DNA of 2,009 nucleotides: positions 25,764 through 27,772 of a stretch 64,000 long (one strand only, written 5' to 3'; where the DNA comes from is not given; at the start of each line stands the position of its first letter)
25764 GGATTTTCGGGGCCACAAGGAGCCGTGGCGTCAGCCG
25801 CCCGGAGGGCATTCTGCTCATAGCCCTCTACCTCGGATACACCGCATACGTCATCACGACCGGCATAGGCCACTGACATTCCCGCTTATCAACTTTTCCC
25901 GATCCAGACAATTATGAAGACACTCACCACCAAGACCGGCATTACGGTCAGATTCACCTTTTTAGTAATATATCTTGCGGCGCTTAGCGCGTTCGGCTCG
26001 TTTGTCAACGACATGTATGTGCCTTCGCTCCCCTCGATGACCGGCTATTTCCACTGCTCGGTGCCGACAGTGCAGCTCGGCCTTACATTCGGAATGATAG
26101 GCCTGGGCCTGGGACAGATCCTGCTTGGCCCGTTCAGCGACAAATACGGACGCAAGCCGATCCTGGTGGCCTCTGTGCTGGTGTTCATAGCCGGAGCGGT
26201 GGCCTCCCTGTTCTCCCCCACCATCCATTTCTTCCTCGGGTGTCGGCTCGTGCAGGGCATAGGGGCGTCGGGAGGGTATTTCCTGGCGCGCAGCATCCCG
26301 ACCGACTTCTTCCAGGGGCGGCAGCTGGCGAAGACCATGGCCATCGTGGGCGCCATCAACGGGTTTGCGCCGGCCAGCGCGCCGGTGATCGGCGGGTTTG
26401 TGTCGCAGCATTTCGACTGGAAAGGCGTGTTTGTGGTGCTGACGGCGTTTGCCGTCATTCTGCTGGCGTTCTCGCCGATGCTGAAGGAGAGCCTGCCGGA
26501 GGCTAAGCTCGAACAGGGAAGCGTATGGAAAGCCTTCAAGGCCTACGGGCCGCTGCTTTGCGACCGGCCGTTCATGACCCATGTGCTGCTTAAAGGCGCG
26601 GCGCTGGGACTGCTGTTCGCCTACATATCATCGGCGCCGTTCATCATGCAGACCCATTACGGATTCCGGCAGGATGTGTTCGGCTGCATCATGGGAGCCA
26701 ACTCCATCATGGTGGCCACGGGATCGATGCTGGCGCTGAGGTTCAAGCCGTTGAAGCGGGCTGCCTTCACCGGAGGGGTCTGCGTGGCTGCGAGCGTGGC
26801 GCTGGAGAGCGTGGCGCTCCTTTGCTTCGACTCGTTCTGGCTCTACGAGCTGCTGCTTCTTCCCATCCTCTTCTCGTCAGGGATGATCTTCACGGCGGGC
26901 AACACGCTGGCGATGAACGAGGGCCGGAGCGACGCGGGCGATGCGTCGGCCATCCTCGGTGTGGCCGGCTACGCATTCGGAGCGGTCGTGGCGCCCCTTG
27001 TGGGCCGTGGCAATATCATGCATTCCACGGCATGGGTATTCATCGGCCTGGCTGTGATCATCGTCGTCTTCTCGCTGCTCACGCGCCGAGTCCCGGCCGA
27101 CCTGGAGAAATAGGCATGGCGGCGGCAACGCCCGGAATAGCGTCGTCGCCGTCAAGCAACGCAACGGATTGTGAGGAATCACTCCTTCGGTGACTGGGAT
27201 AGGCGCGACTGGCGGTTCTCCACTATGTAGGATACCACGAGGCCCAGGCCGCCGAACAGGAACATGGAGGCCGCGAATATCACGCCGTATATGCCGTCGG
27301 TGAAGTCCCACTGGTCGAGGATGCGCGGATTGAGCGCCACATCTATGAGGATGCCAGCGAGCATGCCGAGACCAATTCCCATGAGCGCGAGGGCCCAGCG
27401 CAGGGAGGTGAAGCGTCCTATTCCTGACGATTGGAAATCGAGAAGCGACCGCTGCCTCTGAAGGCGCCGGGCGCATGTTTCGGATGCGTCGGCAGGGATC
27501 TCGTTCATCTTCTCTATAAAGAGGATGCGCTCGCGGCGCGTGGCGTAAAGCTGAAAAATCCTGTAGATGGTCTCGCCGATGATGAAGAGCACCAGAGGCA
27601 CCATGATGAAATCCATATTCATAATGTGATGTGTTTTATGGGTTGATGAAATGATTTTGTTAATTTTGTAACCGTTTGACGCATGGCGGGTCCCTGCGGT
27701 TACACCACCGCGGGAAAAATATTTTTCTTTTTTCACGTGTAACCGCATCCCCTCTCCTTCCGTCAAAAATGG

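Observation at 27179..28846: Divergent DUF6249 / ECF sigma / anti-sigma module with two matching ECF promoters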

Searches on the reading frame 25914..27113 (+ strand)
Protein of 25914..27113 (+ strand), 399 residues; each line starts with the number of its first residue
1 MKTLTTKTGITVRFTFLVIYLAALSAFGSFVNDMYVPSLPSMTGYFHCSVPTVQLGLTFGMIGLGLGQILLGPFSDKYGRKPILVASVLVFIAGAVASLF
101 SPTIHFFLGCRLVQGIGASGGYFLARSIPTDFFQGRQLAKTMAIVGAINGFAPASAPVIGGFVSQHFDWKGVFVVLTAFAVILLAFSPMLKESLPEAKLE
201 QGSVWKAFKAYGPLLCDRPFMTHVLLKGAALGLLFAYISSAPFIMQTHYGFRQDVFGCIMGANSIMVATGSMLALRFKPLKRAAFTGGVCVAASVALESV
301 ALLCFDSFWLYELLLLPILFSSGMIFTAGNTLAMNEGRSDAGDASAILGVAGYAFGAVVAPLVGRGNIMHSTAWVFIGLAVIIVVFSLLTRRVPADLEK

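Call 3: search_protein_families(library=pfam, proteins=[window:25914-27113:+], max_evalue=0.01)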
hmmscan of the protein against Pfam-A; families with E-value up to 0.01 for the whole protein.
window:25914-27113:+ (399 aa): 2 families
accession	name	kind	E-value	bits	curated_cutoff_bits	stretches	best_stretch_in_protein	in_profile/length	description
PF07690.21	MFS_1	-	1e-41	143.4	33.4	1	23-361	3-347/347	Major Facilitator Superfamily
PF00083.30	Sugar_tr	-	1.2e-06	28.1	22.3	1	45-338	43-345/452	Sugar (and other) transporter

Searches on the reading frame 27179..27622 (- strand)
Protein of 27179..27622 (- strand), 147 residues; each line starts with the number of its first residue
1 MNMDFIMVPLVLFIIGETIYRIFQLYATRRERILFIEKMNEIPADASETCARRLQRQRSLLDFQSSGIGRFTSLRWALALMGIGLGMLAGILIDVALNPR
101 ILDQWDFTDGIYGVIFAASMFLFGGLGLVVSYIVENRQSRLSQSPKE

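Call 3: search_protein_families(library=pfam, proteins=[window:27179-27622:-], max_evalue=0.01)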
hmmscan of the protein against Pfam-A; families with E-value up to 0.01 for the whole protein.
window:27179-27622:- (147 aa): 1 family
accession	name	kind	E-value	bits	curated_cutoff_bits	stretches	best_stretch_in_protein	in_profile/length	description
PF19762.4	DUF6249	-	1.8e-09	38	33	1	8-135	10-103/104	Domain of unknown function (DUF6249)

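Call 60: search_protein_families(library=ncbifam, proteins=[window:27179-27622:-], max_evalue=0.01)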
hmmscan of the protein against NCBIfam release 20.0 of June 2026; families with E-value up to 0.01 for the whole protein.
window:27179-27622:- (147 aa): 0 families

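Call 62: find_homologous_proteins(query=window:27179-27622:-, max_evalue=0.001)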
Query window:27179-27622:- (147 aa): 1 proteins with E <= 0.001 among 40 candidates.
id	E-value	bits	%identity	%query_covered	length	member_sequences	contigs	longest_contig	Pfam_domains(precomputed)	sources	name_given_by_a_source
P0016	3.3e-84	298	95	100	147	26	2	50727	PF19762.5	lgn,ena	-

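Call 69: search_protein_representatives(alignment_id=A3)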
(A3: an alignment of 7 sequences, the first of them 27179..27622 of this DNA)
Query: 7 sequences, 141 profile positions. Proteins with E-value up to 0.001 (for the whole library): 662; up to 1e-10: 347; up to 1e-30: 3. The best 150 are listed.
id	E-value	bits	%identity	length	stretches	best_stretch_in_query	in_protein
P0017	2.6e-50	186.1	-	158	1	2-138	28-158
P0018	3.0e-43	163.2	-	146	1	2-138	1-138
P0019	8.8e-42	158.5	-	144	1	1-139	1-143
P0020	3.7e-30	120.8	-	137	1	2-139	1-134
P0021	3.3e-29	117.7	-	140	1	1-139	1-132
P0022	1.7e-27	112.2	-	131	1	2-138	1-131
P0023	1.9e-27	112.0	-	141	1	2-140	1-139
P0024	2.6e-27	111.6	-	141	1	2-139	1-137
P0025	9.7e-27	109.7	-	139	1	1-139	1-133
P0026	9.9e-27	109.7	-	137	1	2-139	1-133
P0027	2.4e-26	108.5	-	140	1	1-140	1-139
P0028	3.8e-26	107.8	-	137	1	1-139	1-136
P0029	4.7e-26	107.5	-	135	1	8-139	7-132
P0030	1.4e-25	106.0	-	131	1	2-136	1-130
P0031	2.7e-25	105.1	-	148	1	2-139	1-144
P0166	1.0e-18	83.8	-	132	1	2-140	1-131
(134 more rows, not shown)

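Call 72: find_encoding_contigs(protein=P0020, flank=2000, max_places=2)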
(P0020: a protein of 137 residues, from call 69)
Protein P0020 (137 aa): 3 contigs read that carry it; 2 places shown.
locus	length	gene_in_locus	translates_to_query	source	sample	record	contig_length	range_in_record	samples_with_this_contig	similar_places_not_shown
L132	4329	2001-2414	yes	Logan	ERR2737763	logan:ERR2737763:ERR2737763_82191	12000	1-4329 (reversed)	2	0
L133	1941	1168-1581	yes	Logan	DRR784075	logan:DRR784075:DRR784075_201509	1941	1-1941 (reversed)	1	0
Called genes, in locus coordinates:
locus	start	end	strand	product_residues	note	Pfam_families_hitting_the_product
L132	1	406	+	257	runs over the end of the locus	PF06738:ThrE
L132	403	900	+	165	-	PF12821:ThrE_2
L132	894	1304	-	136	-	-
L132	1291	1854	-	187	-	PF07638:Sigma70_ECF (faint), PF04542:Sigma70_r2, PF08281:Sigma70_r4_2, PF04545:Sigma70_r4 (weak)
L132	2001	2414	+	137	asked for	PF19762:DUF6249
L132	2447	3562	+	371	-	PF13098:Thioredoxin_2 (faint), PF00578:AhpC-TSA, PF08534:Redoxin, PF00085:Thioredoxin (weak), PF13905:Thioredoxin_8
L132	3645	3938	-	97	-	PF02482:Ribosomal_S30AE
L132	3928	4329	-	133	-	?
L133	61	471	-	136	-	-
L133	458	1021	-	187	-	PF04542:Sigma70_r2, PF08281:Sigma70_r4_2, PF04545:Sigma70_r4 (weak)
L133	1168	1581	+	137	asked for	PF19762:DUF6249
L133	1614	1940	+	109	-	?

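Call 73: find_encoding_contigs(protein=P0166, flank=2000, max_places=2)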
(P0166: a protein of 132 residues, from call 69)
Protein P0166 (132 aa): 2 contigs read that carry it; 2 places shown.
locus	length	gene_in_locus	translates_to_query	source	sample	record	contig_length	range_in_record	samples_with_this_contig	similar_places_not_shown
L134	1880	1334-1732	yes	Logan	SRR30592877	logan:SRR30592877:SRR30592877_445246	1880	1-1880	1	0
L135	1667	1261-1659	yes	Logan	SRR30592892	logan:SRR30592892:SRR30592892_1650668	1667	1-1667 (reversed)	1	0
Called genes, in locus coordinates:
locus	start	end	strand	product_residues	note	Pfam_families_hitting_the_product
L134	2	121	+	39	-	?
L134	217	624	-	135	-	-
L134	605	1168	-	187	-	PF07638:Sigma70_ECF (faint), PF04542:Sigma70_r2, PF04545:Sigma70_r4 (weak), PF08281:Sigma70_r4_2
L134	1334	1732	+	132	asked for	PF19762:DUF6249 (weak)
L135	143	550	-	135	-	-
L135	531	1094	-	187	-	PF07638:Sigma70_ECF (weak), PF04542:Sigma70_r2, PF04545:Sigma70_r4 (faint), PF08281:Sigma70_r4_2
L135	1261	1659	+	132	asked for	PF19762:DUF6249 (weak)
